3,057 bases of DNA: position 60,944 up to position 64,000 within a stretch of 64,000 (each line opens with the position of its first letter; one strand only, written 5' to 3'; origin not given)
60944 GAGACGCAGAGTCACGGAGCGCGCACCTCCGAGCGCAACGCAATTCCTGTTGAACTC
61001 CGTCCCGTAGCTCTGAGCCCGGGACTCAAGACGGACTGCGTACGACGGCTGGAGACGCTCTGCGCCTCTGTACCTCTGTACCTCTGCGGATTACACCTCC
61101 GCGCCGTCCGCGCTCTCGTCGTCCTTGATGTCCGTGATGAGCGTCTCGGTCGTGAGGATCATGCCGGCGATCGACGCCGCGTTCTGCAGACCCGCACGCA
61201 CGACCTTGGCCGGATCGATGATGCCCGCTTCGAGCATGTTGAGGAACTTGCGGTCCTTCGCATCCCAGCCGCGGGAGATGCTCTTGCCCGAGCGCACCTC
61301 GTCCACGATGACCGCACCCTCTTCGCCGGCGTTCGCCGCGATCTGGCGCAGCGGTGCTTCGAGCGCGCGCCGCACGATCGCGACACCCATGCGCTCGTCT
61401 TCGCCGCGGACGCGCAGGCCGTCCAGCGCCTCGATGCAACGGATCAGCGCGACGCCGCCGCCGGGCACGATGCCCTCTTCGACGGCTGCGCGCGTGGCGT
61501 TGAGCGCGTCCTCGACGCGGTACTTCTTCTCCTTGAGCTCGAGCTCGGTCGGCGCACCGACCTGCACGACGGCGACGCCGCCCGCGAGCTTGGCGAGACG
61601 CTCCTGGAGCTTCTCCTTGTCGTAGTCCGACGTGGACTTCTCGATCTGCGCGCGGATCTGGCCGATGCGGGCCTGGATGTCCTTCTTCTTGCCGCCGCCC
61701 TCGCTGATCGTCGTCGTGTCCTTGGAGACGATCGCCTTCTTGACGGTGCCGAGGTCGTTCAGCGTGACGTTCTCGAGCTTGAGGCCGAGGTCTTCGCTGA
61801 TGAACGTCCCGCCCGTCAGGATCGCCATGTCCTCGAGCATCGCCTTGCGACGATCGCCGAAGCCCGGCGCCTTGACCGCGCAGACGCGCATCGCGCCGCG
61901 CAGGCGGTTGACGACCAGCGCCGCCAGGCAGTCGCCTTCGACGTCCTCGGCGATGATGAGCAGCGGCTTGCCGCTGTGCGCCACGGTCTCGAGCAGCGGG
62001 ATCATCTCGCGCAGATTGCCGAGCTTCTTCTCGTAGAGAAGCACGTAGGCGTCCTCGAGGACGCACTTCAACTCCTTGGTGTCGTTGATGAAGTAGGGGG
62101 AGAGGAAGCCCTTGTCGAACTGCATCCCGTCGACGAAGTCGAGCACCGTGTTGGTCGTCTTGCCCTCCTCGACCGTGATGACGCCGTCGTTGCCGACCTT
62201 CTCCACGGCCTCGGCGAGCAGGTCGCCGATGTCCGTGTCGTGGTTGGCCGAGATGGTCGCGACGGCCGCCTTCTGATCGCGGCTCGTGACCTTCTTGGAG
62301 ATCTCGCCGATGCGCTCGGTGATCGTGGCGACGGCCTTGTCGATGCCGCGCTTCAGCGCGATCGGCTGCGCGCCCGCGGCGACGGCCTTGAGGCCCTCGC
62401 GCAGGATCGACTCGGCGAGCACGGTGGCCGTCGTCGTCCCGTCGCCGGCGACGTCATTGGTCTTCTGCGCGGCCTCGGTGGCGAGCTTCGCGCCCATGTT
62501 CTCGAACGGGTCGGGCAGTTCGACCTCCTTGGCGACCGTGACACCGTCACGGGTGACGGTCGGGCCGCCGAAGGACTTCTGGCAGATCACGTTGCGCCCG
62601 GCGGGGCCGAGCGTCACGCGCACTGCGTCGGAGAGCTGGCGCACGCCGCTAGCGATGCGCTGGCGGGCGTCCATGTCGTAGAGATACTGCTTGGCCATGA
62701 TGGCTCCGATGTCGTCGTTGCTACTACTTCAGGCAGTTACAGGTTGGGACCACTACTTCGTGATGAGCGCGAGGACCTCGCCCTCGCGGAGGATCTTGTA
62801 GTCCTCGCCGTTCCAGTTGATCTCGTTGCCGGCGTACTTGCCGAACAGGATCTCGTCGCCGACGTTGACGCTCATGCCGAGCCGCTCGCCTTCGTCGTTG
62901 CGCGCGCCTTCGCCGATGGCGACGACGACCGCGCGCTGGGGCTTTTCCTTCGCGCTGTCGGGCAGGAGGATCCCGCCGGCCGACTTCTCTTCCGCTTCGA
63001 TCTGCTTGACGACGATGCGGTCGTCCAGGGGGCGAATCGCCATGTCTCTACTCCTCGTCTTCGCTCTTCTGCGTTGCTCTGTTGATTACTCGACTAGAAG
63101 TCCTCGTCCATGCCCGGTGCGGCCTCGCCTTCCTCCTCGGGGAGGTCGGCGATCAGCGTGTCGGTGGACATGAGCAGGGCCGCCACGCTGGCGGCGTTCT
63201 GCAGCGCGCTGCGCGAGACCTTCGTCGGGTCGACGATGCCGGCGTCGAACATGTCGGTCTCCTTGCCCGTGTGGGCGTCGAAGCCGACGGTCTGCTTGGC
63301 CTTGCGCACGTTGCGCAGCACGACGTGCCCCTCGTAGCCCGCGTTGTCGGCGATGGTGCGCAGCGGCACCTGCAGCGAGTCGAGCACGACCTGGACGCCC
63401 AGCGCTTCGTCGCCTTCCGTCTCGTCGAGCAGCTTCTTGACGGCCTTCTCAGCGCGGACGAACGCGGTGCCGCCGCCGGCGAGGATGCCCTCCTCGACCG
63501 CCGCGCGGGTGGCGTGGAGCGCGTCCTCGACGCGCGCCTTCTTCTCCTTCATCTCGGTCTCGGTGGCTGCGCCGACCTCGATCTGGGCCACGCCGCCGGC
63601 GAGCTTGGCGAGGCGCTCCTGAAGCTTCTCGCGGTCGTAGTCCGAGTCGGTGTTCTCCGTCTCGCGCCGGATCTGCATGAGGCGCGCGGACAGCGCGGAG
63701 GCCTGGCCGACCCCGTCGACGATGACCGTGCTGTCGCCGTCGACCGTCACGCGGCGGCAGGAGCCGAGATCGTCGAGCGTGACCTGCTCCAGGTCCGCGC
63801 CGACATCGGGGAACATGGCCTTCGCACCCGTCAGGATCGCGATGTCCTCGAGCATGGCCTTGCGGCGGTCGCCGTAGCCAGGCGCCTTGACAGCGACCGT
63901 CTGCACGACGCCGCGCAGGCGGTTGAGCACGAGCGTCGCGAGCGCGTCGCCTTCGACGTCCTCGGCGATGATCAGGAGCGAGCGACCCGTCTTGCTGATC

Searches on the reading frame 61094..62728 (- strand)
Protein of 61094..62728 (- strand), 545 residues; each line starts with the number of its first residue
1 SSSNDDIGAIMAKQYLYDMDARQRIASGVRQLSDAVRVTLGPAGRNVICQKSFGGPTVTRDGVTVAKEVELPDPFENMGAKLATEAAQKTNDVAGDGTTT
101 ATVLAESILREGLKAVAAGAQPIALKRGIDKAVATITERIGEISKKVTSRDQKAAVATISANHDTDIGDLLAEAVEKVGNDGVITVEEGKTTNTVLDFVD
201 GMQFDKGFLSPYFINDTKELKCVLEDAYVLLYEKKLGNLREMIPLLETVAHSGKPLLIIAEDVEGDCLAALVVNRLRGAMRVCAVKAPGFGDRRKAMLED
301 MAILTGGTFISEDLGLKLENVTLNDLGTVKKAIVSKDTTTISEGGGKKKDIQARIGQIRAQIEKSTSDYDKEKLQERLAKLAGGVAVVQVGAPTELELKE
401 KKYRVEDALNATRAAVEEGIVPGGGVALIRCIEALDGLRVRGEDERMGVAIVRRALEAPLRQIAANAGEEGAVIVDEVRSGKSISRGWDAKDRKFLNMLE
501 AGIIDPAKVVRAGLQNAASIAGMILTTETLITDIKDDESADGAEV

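Call 69: search_protein_families(library=pfam, proteins=[window:61094-62728:-], max_evalue=0.0001)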
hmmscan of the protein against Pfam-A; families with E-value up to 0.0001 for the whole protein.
window:61094-62728:- (545 aa): 1 family
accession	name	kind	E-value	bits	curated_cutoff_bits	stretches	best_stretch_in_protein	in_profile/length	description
PF00118.29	Cpn60_TCP1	-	1.3e-76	258.7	34.3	1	32-533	1-488/490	TCP-1/cpn60 chaperonin family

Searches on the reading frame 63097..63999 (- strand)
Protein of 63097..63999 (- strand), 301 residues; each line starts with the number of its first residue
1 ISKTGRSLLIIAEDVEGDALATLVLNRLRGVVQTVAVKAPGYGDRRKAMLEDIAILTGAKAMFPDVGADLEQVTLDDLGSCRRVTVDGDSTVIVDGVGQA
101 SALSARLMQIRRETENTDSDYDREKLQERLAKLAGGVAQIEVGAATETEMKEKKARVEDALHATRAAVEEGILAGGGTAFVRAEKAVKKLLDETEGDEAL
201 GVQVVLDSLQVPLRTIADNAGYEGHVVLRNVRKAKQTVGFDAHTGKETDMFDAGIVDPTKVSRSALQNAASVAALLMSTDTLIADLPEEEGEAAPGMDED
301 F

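Call 69: search_protein_families(library=pfam, proteins=[window:63097-63999:-], max_evalue=0.0001)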
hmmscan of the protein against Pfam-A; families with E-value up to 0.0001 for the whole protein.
window:63097-63999:- (301 aa): 1 family
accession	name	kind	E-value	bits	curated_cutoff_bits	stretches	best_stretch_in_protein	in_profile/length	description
PF00118.29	Cpn60_TCP1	-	4.7e-43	148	34.3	1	1-285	247-488/490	TCP-1/cpn60 chaperonin family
